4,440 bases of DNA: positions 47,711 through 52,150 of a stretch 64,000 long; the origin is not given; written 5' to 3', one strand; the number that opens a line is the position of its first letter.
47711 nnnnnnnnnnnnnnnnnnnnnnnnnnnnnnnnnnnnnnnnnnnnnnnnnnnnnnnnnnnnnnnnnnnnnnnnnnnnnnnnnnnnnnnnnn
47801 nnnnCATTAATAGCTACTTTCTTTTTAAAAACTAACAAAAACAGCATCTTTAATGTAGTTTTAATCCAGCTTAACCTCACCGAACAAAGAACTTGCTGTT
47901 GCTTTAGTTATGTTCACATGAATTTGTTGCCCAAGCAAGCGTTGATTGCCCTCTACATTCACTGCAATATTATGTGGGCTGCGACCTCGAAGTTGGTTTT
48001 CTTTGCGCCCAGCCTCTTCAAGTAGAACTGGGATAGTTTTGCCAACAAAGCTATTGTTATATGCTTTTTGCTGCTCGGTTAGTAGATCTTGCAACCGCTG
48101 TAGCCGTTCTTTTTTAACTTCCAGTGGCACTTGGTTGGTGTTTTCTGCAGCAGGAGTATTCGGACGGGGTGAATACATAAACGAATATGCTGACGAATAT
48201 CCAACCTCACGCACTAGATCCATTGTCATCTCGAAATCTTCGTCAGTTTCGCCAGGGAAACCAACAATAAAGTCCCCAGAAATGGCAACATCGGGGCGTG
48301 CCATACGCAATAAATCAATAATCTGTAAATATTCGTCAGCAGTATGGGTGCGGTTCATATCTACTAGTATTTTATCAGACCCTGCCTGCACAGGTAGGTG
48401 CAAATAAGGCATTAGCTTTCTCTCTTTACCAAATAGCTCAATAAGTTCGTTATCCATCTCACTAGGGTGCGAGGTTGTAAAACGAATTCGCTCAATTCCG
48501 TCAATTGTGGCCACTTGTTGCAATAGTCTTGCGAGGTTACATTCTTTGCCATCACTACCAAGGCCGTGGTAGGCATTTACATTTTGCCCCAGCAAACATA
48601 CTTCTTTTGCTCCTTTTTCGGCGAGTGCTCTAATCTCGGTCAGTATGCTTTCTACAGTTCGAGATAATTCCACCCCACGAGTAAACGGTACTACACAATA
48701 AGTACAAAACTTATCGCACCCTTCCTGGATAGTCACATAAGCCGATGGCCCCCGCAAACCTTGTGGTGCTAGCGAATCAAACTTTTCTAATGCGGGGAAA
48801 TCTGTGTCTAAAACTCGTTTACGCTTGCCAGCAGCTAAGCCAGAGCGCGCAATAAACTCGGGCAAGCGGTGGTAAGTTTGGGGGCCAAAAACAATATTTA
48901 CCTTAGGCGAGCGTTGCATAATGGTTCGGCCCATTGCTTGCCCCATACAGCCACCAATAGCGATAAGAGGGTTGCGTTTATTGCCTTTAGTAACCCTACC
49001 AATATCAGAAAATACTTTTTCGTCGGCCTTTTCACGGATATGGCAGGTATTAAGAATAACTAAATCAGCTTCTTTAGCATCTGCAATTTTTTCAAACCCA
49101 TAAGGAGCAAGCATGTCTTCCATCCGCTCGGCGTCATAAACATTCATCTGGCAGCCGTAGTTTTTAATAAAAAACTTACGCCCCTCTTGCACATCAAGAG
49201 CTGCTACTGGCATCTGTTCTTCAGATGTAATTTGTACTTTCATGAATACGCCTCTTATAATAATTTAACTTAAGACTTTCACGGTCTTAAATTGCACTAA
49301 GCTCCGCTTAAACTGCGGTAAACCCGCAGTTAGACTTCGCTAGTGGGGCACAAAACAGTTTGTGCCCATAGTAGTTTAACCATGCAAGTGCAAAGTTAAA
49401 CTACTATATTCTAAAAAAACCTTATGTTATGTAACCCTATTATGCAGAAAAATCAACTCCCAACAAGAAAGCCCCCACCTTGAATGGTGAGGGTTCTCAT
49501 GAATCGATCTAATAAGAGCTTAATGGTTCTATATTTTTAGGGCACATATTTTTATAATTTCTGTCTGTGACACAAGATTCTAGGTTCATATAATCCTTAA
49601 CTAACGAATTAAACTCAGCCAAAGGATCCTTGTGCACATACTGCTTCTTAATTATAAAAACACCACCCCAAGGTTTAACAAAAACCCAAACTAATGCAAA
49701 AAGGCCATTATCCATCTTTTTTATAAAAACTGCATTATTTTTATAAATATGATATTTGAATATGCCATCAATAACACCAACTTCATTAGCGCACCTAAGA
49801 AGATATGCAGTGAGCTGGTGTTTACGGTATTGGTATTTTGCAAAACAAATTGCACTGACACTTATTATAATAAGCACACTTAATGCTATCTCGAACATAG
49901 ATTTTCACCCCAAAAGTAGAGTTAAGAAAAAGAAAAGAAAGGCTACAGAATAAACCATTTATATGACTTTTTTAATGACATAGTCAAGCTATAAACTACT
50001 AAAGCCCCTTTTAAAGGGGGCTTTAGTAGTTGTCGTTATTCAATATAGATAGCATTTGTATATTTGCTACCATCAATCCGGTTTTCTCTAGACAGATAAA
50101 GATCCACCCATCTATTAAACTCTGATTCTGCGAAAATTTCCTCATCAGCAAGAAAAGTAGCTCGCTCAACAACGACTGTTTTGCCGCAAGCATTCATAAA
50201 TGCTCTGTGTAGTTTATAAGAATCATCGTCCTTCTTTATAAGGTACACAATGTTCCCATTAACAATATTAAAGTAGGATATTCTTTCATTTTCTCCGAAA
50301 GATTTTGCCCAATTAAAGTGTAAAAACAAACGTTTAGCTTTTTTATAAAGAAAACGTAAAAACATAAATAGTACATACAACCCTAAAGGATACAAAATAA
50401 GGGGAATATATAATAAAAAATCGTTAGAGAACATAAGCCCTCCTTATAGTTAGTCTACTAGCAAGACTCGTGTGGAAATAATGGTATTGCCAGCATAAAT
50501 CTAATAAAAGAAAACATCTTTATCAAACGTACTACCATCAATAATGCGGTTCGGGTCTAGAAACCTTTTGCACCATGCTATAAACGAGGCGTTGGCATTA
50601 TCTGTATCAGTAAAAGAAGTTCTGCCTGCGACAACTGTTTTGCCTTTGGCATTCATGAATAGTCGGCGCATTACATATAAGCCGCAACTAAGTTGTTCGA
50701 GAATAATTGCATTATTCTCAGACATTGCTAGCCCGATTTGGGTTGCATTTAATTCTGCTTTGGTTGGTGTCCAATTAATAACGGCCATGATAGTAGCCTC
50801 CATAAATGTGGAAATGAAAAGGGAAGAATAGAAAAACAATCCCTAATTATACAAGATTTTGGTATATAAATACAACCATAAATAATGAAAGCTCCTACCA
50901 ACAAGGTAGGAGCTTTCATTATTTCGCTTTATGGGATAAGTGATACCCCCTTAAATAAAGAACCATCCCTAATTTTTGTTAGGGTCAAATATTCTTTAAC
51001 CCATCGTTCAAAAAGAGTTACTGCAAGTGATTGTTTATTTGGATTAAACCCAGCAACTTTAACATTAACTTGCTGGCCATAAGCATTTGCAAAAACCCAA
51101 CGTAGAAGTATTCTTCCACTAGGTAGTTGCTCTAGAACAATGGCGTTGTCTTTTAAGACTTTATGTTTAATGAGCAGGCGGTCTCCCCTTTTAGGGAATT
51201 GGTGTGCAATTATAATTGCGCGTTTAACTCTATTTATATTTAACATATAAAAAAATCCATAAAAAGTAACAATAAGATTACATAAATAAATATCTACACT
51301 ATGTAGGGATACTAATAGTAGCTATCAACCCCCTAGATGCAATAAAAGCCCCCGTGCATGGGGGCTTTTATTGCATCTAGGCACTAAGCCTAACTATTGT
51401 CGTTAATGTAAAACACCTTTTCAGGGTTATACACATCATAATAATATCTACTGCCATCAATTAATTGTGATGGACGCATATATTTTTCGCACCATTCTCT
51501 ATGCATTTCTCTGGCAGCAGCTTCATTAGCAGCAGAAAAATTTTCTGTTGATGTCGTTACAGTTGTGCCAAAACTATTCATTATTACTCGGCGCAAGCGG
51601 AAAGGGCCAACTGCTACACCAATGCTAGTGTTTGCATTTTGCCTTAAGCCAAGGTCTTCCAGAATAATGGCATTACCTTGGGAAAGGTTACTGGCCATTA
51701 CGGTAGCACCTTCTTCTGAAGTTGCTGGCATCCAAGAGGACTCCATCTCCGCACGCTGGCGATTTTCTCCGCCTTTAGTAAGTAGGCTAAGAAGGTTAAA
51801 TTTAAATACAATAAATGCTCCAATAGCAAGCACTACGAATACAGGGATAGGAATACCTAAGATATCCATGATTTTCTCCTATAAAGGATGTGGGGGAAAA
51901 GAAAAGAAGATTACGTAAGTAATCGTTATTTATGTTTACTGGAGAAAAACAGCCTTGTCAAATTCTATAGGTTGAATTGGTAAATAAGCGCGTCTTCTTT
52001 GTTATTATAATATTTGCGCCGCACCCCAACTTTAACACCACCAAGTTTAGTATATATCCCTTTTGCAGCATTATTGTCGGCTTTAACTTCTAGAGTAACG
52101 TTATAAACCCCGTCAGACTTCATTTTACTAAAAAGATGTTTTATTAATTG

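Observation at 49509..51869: Array 2 of the same family: five tandem minus-strand paralogs inserted between rimI and miaB, with long perfect hairpins after four of them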

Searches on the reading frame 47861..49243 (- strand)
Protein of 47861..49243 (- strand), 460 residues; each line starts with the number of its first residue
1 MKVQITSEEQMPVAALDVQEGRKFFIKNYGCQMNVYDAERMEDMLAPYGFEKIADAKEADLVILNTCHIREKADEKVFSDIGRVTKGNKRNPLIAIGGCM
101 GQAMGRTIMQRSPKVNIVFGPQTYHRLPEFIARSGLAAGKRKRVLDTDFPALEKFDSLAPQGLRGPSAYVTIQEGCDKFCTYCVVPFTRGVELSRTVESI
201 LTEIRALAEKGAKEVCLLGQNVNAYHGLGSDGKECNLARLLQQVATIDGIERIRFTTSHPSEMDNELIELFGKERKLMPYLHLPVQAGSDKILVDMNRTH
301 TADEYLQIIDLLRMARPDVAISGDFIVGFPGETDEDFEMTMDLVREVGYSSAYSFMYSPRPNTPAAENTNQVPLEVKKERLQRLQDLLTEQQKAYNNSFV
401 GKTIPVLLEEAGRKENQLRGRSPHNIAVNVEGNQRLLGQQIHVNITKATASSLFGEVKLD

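Call 15: list_cluster_members(proteins=[P0001, window:47861-49243:-])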
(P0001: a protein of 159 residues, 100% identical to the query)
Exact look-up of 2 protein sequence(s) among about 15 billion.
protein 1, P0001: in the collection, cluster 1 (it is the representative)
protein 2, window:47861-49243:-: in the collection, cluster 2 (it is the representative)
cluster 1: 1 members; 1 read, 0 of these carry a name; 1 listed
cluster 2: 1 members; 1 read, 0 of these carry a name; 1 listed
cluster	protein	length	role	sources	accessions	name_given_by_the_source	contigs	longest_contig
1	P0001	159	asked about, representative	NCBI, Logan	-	-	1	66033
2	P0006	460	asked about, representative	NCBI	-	-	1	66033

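Call 20: find_related_loci(query=window:47861-49243:-, collection=genome_contigs, flank=10000)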
Query window:47861-49243:- (460 aa) in genome_contigs; peptide patterns used: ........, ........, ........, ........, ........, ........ (x = any residue, [..] = any of these).
600 stretches matched a pattern (row limit reached: there are more); 599 encode a relative of the query (tblastn E <= 1e-3); the best 80 are kept; 80 distinct loci.
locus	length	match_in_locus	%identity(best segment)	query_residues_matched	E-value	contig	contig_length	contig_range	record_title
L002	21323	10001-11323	55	22-457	7e-167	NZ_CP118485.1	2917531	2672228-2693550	Azospirillum sp. B2RO_4 chromosome 1, complete sequence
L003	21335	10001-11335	56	14-457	7e-166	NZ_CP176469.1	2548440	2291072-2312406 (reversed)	Litorimonas sp. RW-G-Af-16 chromosome, complete genome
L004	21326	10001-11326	58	22-456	1e-164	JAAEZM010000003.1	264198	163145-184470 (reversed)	MAG: Alphaproteobacteria bacterium isolate P03SST1Cbin.2 NODE_12_length_264198_cov_6.29612, whole genome shotgun sequenc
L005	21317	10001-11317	57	22-455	4e-164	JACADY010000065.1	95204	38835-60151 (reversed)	MAG: Alphaproteobacteria bacterium isolate L.E.AP.14 k119_1605221, whole genome shotgun sequence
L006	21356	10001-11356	54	22-457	1e-163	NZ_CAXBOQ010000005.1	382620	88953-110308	MAG: uncultured Brevundimonas sp. isolate ERR2762181_binner123_Refined_35 ERZ3422296.7, whole genome shotgun sequence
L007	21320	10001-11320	56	22-457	2e-163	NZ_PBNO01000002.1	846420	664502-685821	MAG: Ponticaulis sp. isolate SP186 116493, whole genome shotgun sequence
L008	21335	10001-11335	57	22-459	1e-162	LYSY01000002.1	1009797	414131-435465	MAG: Rhodospirillales bacterium BBD 1991-14 Richardson_scaffold_5, whole genome shotgun sequence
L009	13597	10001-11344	55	17-457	2e-162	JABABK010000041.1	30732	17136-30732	MAG: Hellea sp. isolate bin58s NODE_41_length_30732_cov_5.512892, whole genome shotgun sequence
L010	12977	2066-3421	54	13-457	2e-161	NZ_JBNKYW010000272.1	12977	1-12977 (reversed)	MAG: Roseibium sp. isolate D1D2.bin.12.orig k141_130548, whole genome shotgun sequence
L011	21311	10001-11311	56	22-455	2e-161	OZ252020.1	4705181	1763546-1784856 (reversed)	MAG: Micropepsaceae bacterium isolate 538059a7-acac-4e6d-9530-fab91652936d genome assembly, chromosome: 1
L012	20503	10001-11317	54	22-455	2e-161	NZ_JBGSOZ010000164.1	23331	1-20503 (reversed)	MAG: Aestuariivirga sp. isolate JTS-AC292 k141_265885, whole genome shotgun sequence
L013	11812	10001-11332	56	12-457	6e-161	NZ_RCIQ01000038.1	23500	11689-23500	Nioella ostreopsis strain Z7-4 scaffold38, whole genome shotgun sequence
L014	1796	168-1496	56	19-455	1e-174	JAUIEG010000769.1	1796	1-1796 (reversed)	MAG: Alphaproteobacteria bacterium isolate 8_bin.23 NODE_63901_length_1796_cov_1.781905, whole genome shotgun sequence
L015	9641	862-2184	57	22-458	9e-161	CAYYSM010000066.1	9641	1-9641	MAG TPA_asm: uncultured Hyphomicrobiaceae bacterium isolate SRP141376_co4_127 genome assembly, contig: NODE_11637_length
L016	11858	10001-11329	55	22-458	7e-161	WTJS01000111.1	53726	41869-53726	MAG: Alphaproteobacteria bacterium isolate PL36330bin_25 NODE_127_length_53726_cov_8.465801, whole genome shotgun sequen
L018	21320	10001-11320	53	22-457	6e-160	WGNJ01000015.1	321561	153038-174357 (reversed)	MAG: Alphaproteobacteria bacterium isolate RI_251 c_000000104611, whole genome shotgun sequence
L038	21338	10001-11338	53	20-457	5e-158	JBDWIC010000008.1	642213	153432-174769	MAG: Lentilitoribacter sp. isolate LC.100.F.B2_422_16 LC_100_F_B2_422_16_000000000008, whole genome shotgun sequence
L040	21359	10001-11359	53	16-455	2e-157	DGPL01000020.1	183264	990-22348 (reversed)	MAG TPA_asm: Kordiimonadaceae bacterium UBA4441 UBA4441_contig_2619, whole genome shotgun sequence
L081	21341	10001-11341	54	17-456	2e-155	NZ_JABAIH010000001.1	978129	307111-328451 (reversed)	Rhizobium sp. P32RR-XVIII NODE_1_length_978129_cov_95.083969, whole genome shotgun sequence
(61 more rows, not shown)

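Call 61: search_protein_families(library=pfam, proteins=[L038:8663-9085:+, L038:9086-9868:+, L040:8689-9099:+, L040:9207-10004:+, L003:8742-9149:+, L007:9546-9971:+, L006:9037-9516:+, L081:8635-9063:+, L004:8170-8589:+, L018:8689-9126:+], max_evalue=0.001)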
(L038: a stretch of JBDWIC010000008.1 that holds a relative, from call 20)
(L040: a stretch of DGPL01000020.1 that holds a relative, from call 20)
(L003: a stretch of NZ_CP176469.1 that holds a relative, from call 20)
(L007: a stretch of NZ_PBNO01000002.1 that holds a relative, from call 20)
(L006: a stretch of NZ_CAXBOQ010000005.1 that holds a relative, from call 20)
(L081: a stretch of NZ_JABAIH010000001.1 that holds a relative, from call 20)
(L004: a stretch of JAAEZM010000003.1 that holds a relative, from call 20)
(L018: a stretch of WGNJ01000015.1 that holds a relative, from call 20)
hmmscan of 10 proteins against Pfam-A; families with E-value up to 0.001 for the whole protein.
L038:8663-9085:+ (140 aa): 1 family
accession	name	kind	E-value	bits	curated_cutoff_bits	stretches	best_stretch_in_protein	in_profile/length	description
PF01475.25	FUR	-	2.3e-41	141.2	23.1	1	14-132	2-121/121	Ferric uptake regulator family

L038:9086-9868:+ (260 aa): 1 family
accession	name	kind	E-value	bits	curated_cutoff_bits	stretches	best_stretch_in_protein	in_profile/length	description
PF01553.26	Acyltransferase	-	7.8e-26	90.9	23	1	55-183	2-131/132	Acyltransferase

L040:8689-9099:+ (136 aa): 1 family
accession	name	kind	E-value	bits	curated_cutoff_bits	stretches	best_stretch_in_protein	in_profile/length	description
PF01475.25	FUR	-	2e-40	138.2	23.1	1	12-130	2-121/121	Ferric uptake regulator family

L040:9207-10004:+ (265 aa): 1 family
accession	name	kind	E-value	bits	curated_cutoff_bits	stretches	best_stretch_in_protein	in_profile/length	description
PF01553.26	Acyltransferase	-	1.6e-22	80.2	23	1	57-162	10-121/132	Acyltransferase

L003:8742-9149:+ (135 aa): 1 family
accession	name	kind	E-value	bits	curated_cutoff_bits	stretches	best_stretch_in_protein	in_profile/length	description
PF01475.25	FUR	-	3e-40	137.5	23.1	1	12-130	2-121/121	Ferric uptake regulator family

L007:9546-9971:+ (141 aa): 1 family
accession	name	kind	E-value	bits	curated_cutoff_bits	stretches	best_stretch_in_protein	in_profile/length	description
PF01475.25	FUR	-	6.6e-39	133.2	23.1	1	12-131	1-121/121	Ferric uptake regulator family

L006:9037-9516:+ (159 aa): 1 family
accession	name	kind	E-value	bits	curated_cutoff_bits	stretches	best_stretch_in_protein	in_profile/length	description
PF01475.25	FUR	-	2.2e-37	128.3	23.1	1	11-129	2-121/121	Ferric uptake regulator family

L081:8635-9063:+ (142 aa): 1 family
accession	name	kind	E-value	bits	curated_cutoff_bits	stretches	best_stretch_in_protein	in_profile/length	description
PF01475.25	FUR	-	5.4e-39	133.5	23.1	1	14-133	1-121/121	Ferric uptake regulator family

L004:8170-8589:+ (139 aa): 1 family
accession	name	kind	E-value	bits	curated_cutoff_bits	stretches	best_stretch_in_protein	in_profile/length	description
PF01475.25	FUR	-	2.2e-40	138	23.1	1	11-130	1-121/121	Ferric uptake regulator family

L018:8689-9126:+ (145 aa): 3 families
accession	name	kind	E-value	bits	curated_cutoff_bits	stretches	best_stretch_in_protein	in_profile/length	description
PF01475.25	FUR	-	7.8e-38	129.8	23.1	1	10-129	1-121/121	Ferric uptake regulator family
PF12840.13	HTH_20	-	0.00037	20.8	27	1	35-69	21-50/51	Helix-turn-helix domain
PF05732.17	RepL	-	0.00057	19.9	20.3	0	39-70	77-108/164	Firmicute plasmid replication protein (RepL)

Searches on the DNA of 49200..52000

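Call 94: search_rna_families(source=window, start=49200, end=52000, threshold=evalue, max_evalue=1)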
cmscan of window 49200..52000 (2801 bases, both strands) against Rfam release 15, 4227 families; matches with E-value up to 1: 6.
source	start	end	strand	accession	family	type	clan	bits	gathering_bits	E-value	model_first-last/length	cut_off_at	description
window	51278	51380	+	RF01480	rli52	Cis-reg;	-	30.4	70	0.064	1-95/95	no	Listeria sRNA rli52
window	50879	50924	+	RF04157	MIR9486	Gene; miRNA;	-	30.3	100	0.0017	1-119/119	no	MIR9486 microRNA precursor family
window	50873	50923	+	RF02386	sau-19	Gene; sRNA;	-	26.8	80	0.052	1-75/75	no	Staphylococcus sRNA sau-19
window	50880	50924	-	RF04136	MIR1862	Gene; miRNA;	-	24.4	84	0.1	17-73/90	no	MIR1862 microRNA precursor family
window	49994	50031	+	RF03960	mir-6644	Gene; miRNA;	-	21.5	82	0.29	14-52/67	no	mir-6644 microRNA precursor family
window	51328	51385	-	RF04170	MIR7723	Gene; miRNA;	-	20.9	200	0.44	1-235/235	no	MIR7723 microRNA precursor family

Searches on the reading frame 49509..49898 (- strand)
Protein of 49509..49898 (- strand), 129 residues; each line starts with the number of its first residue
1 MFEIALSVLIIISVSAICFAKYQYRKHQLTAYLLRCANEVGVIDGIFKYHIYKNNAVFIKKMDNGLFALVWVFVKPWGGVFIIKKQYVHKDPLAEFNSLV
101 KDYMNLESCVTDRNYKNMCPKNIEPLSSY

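Call 5: search_protein_families(library=pfam, proteins=[window:49509-49898:-], max_evalue=1)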
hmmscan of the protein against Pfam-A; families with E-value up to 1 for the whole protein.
window:49509-49898:- (129 aa): 0 families

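Call 9: search_protein_families(library=ncbifam, proteins=[window:49509-49898:-], max_evalue=1)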
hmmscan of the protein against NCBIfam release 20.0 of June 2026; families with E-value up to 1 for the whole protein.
window:49509-49898:- (129 aa): 0 families

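Call 10: search_protein_families(library=phrogs, proteins=[window:49509-49898:-], max_evalue=1)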
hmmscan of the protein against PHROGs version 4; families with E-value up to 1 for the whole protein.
window:49509-49898:- (129 aa): 2 families
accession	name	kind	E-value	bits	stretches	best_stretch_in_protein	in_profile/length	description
phrog_2626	-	unknown function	0.039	15.2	1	49-75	8-34/59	-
phrog_12786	-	unknown function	0.16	12.7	1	44-116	109-172/207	-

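Call 52: search_protein_families(library=padloc, proteins=[window:49509-49898:-], max_evalue=1)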
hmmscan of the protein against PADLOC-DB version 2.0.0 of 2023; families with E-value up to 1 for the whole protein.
window:49509-49898:- (129 aa): 0 families

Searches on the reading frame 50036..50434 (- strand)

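Call 5: search_protein_families(library=pfam, proteins=[window:50036-50434:-], max_evalue=1)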
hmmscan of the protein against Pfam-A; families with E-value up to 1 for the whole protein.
window:50036-50434:- (132 aa): 0 families

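Call 9: search_protein_families(library=ncbifam, proteins=[window:50036-50434:-], max_evalue=1)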
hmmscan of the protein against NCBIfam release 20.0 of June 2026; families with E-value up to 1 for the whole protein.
window:50036-50434:- (132 aa): 0 families

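Call 10: search_protein_families(library=phrogs, proteins=[window:50036-50434:-], max_evalue=1)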
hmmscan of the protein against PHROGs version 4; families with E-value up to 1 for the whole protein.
window:50036-50434:- (132 aa): 2 families
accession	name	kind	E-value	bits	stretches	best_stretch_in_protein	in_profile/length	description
phrog_21208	-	unknown function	0.18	12.6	0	84-120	102-138/217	-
phrog_33370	-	unknown function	0.28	12.4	1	69-99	35-65/120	-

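Call 52: search_protein_families(library=padloc, proteins=[window:50036-50434:-], max_evalue=1)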
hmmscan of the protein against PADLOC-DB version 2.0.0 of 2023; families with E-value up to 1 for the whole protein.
window:50036-50434:- (132 aa): 0 families
